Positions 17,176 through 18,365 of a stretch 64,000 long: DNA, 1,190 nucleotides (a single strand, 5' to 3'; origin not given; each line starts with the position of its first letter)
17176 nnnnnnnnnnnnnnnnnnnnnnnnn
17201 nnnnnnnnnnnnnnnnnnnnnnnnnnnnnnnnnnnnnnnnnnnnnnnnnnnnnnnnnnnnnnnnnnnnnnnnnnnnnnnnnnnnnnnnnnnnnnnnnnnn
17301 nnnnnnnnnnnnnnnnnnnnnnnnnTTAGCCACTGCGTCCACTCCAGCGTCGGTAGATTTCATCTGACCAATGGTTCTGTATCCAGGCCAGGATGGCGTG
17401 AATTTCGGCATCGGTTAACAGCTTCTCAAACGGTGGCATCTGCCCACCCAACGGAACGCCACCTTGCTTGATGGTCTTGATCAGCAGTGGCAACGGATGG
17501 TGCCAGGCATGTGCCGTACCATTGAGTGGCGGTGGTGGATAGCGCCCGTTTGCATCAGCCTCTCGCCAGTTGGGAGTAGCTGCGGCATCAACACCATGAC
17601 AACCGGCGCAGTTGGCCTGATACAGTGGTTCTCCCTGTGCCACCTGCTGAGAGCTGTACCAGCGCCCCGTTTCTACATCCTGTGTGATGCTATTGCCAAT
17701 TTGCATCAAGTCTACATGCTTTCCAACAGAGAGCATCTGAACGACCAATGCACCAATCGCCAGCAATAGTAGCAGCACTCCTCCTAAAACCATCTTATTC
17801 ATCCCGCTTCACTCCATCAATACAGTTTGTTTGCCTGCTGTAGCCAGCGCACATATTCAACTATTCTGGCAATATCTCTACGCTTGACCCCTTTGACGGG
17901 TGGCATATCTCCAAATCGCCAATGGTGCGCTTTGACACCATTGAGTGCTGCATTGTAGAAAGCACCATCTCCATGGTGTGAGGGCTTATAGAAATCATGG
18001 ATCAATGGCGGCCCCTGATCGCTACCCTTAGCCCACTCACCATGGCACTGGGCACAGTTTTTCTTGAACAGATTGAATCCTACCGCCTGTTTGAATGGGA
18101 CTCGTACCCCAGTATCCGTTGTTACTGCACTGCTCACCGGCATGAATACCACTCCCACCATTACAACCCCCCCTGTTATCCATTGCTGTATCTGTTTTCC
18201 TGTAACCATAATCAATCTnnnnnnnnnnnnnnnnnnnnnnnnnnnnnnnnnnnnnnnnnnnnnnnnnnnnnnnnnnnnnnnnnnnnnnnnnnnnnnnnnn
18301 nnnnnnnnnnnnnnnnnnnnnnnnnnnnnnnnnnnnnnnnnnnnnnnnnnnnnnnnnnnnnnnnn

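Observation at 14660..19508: Seven-gene copper operon coupling a Cu-ATPase and DUF411 to three c-type cytochromes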

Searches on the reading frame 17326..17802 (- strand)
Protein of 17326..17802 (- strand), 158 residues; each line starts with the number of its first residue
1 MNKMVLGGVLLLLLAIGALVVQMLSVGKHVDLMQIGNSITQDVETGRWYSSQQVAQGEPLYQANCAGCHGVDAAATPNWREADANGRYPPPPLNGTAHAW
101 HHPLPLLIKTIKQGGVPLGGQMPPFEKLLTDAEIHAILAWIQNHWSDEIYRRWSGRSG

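Call 3: search_protein_families(library=pfam, proteins=[window:17326-17802:-], max_evalue=0.01)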
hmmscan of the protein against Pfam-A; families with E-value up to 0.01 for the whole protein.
window:17326-17802:- (158 aa): 2 families
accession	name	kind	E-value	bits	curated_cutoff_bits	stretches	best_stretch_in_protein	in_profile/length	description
PF13442.11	Cytochrome_CBB3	-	5.3e-14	52.7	27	1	53-141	2-68/68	Cytochrome C oxidase, cbb3-type, subunit III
PF00034.26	Cytochrom_C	-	3.5e-10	41.5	21.3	1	54-145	1-90/90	Cytochrome c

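Call 4: search_protein_families(library=ncbifam, proteins=[window:17326-17802:-], max_evalue=0.01)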
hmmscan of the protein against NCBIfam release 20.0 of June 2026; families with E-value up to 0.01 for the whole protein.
window:17326-17802:- (158 aa): 9 families
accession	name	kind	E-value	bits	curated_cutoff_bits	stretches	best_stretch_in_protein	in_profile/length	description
NF011054.0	PRK14486.1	equivalog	1.6e-09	37.7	447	1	16-144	176-290/294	putative bifunctional cbb3-type cytochrome c oxidase subunit II/cytochrome c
TIGR00782.1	ccoP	equivalog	8.7e-08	31.8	179.95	1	22-142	169-279/285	cytochrome-c oxidase, cbb3-type subunit III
TIGR04494.1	c550_PedF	equivalog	1.5e-07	31.4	122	1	31-143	29-129/133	cytochrome c-550 PedF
TIGR03872.1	cytochrome_MoxG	equivalog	2.2e-06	27.8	147.8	0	50-73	40-63/133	cytochrome c(L), periplasmic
NF050122.1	bc1_QcrC_actin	exception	3.2e-06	26.6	200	1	19-76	11-63/253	cytochrome bc1 complex diheme cytochrome c subunit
NF045773.1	cytochro_C550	exception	2.3e-05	24.3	125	1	12-73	11-68/118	cytochrome c550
NF045774.1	cytochro_C551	exception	8.6e-05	22.5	118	1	35-73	19-58/110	cytochrome c551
NF045930.1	Cytc6PetJCyano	equivalog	0.00043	20.2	135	0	52-69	26-43/110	cytochrome c6 PetJ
NF040606.1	CytoC_perox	subfamily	0.0025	17.1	150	1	51-78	295-322/524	di-heme-cytochrome C peroxidase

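Call 27: search_dna_similar(query=window:17326-17802:-, collection=plasmids, mode=protein, max_evalue=0.001, max_rows=30)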
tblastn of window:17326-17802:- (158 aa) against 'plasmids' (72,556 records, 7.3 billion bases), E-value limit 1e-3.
Records with a match: 306; places in all: 335; records where one place covers at least 80% of the query: 8.
Best place of each record, by identity: <60% 306.
By first word of the organism name: Pseudosulfitobacter 65; Phaeobacter 21; Sulfitobacter 18; Paracoccus 14; Cupriavidus 13; Roseibium 12; Sinorhizobium 12; Rhizobium 10; Ralstonia 9; Roseovarius 8; and 69 more.
By predicted mobility (MOB-suite, as given by PLSDB): non-mobilizable 136; conjugative 134; mobilizable 36.
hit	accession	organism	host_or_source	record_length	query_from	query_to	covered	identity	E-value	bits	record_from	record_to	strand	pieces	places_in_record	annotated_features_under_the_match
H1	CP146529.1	Arcobacter sp. AZ-2023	-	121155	40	158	75%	49.6%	7e-34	132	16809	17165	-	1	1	cytochrome c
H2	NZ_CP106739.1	Roseovarius pelagicus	cell culture,Arctic seawater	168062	23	158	86%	38.2%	4e-19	90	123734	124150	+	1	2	cytochrome c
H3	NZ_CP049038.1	Pseudohalocynthiibacter aestuariivivens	pure culutre,Seawater recirculating ...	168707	24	157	85%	36.6%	2e-16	82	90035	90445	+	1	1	cytochrome c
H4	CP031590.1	Marinibacterium anthonyi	Isolate culture,marine surface water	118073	35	157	78%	39.7%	2e-22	99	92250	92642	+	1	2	Gluconate 2-dehydrogenase cytochrome c subunit precursor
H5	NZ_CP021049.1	Phaeobacter gallaeciensis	cell culture,Pacific plankton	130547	35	157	78%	39.7%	2e-22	99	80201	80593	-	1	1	cytochrome c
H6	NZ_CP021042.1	Phaeobacter gallaeciensis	cell culture,Pacific plankton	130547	35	157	78%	39.7%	2e-22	99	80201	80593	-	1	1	cytochrome c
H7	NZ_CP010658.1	Phaeobacter piscinae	cell culture,clam larvae aquaculture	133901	35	157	78%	39.7%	2e-22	99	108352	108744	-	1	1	cytochrome c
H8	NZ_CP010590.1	Phaeobacter gallaeciensis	cell culture,clam larvae aquaculture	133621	35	157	78%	38.9%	2e-22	99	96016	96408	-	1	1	cytochrome c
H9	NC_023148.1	Phaeobacter gallaeciensis DSM 26640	-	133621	35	157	78%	38.9%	2e-22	99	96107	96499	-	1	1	cytochrome c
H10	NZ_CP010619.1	Phaeobacter inhibens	cell culture,cleaning system aquaculture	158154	35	157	78%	38.9%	2e-22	99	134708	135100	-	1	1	cytochrome c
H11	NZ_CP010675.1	Phaeobacter gallaeciensis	cell culture,clam larvae aquaculture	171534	35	157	78%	38.9%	2e-22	99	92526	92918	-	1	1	cytochrome c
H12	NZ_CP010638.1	Phaeobacter gallaeciensis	cell culture,clam aquaculture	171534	35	157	78%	38.9%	2e-22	99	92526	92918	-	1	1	cytochrome c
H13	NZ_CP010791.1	Phaeobacter gallaeciensis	cell culture,algae aquaculture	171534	35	157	78%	38.9%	2e-22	99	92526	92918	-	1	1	cytochrome c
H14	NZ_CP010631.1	Phaeobacter inhibens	cell culture,clam larvae aquaculture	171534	35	157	78%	38.9%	2e-22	99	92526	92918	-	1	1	cytochrome c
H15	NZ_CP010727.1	Phaeobacter inhibens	cell culture,clam larvae aquaculture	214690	35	157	78%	38.9%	8e-22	97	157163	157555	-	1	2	cytochrome c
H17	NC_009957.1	Dinoroseobacter shibae DFL 12 = DSM 16493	-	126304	35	157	78%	38.2%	9e-21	94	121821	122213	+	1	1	cytochrome c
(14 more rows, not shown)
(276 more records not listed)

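Call 28: get_annotated_region(hit=H17, flank=8000)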
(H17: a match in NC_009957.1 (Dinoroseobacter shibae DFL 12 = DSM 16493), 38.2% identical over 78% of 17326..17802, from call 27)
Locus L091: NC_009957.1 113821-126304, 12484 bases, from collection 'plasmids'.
description: Dinoroseobacter shibae DFL 12 = DSM 16493 plasmid pDSHI03, complete sequence
organism: Dinoroseobacter shibae DFL 12 = DSM 16493 (NCBI taxid 398580)
taxonomy: Bacteria; Pseudomonadota; Alphaproteobacteria; Rhodobacterales; Roseobacteraceae; Dinoroseobacter; Dinoroseobacter shibae; Dinoroseobacter shibae DFL 12 = DSM 16493
host: -; source: -; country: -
typing (MOB-suite, as given by PLSDB): conjugative; replicon rep_cluster_599; relaxase MOBP; mating-pair formation MPF_T
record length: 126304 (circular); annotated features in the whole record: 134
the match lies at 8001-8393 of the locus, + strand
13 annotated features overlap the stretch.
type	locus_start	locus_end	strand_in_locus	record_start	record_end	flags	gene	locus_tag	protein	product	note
CDS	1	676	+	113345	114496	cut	ccmI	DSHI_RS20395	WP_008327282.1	c-type cytochrome biogenesis protein CcmI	GO:0017004 - cytochrome complex assembly [Evidence IEA]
CDS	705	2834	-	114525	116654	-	-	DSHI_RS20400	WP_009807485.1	protein-disulfide reductase DsbD domain-containing protein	-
CDS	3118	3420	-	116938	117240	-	-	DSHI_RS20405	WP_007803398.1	DUF2933 domain-containing protein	-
CDS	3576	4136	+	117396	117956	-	-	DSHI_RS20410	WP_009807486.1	L,D-transpeptidase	-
CDS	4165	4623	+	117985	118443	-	-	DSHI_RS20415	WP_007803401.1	cytochrome c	-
CDS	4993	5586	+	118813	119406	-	-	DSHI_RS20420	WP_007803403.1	cytochrome c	-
CDS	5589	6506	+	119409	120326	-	-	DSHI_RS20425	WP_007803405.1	cytochrome c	-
CDS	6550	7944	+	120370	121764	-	-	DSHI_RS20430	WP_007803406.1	multicopper oxidase family protein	-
CDS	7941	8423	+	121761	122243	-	-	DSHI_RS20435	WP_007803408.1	cytochrome c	-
CDS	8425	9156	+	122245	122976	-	-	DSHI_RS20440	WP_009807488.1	DsbA family protein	-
CDS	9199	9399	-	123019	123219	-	-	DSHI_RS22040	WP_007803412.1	heavy-metal-associated domain-containing protein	-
CDS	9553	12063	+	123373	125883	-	-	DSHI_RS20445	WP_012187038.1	heavy metal translocating P-type ATPase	-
CDS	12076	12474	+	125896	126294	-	cueR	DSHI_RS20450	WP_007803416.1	Cu(I)-responsive transcriptional regulator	GO:0006878 - intracellular copper ion homeostasis [Evidence IEA]; GO:0006355 - regulation of DNA-templated ...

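Call 29: get_annotated_region(hit=H1, flank=8000)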
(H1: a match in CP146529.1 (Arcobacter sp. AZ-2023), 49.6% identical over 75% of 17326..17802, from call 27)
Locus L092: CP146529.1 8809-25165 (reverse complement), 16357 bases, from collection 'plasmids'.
description: Arcobacter sp. AZ-2023 strain Kiel 2759 plasmid p121_Kiel_2759, complete sequence
organism: Arcobacter sp. AZ-2023 (NCBI taxid 3074453)
taxonomy: Bacteria; Campylobacterota; Epsilonproteobacteria; Campylobacterales; Arcobacteraceae; Arcobacter; Arcobacter sp. AZ-2023
host: -; source: -; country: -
typing (MOB-suite, as given by PLSDB): non-mobilizable
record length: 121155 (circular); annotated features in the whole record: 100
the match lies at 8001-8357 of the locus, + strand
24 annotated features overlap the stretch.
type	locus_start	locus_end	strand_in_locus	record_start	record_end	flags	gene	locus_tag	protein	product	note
CDS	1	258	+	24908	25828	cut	-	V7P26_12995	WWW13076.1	tyrosine-type recombinase/integrase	-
CDS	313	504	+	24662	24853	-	-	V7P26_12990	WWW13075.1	YwbE family protein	-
CDS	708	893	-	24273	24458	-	-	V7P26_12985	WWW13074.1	hypothetical protein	-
CDS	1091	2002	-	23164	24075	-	-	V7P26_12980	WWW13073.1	hypothetical protein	-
CDS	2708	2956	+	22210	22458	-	-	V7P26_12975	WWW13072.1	hypothetical protein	-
CDS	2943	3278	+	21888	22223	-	-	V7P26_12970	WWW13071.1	type II toxin-antitoxin system PemK/MazF family toxin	-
CDS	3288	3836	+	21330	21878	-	-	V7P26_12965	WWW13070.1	recombinase family protein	-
CDS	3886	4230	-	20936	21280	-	-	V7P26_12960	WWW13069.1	DUF3147 family protein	-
CDS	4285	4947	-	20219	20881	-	-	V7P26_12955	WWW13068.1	response regulator transcription factor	-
CDS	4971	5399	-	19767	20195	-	-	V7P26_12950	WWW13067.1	DUF411 domain-containing protein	-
CDS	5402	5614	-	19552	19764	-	-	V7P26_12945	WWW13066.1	SHOCT domain-containing protein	-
CDS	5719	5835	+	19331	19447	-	-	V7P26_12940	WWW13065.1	response regulator transcription factor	-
CDS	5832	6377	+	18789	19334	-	-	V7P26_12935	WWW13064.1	response regulator transcription factor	-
CDS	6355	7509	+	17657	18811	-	-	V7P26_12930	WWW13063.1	HAMP domain-containing sensor histidine kinase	-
CDS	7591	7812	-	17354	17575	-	-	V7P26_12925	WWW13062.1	hypothetical protein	-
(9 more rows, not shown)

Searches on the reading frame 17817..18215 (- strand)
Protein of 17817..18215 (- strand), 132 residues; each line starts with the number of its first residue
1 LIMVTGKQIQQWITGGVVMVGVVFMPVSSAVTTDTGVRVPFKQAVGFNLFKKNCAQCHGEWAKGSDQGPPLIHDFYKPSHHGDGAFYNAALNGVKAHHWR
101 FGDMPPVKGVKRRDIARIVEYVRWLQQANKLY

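Call 3: search_protein_families(library=pfam, proteins=[window:17817-18215:-], max_evalue=0.01)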
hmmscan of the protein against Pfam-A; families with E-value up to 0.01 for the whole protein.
window:17817-18215:- (132 aa): 2 families
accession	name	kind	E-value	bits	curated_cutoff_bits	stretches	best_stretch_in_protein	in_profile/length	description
PF00034.26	Cytochrom_C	-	1e-11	46.4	21.3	1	46-125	4-89/90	Cytochrome c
PF13442.11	Cytochrome_CBB3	-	1e-08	35.8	27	1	45-122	5-68/68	Cytochrome C oxidase, cbb3-type, subunit III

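Call 4: search_protein_families(library=ncbifam, proteins=[window:17817-18215:-], max_evalue=0.01)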
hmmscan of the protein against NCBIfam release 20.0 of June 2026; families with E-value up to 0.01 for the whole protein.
window:17817-18215:- (132 aa): 7 families
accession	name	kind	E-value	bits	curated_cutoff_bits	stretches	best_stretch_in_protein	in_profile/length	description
TIGR00782.1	ccoP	equivalog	1.2e-07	31.3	179.95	1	41-127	105-194/285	cytochrome-c oxidase, cbb3-type subunit III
NF050122.1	bc1_QcrC_actin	exception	5.4e-07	29.2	200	1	13-72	11-70/253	cytochrome bc1 complex diheme cytochrome c subunit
NF011054.0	PRK14486.1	equivalog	1.1e-06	28.4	447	1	44-127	216-292/294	putative bifunctional cbb3-type cytochrome c oxidase subunit II/cytochrome c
TIGR03872.1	cytochrome_MoxG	equivalog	0.0012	18.9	147.8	1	46-128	47-124/133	cytochrome c(L), periplasmic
TIGR04494.1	c550_PedF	equivalog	0.0024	17.8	122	0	45-110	53-114/133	cytochrome c-550 PedF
NF045773.1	cytochro_C550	exception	0.0048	16.8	125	1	47-71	53-76/118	cytochrome c550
NF045930.1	Cytc6PetJCyano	equivalog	0.0097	15.8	135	0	41-59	26-44/110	cytochrome c6 PetJ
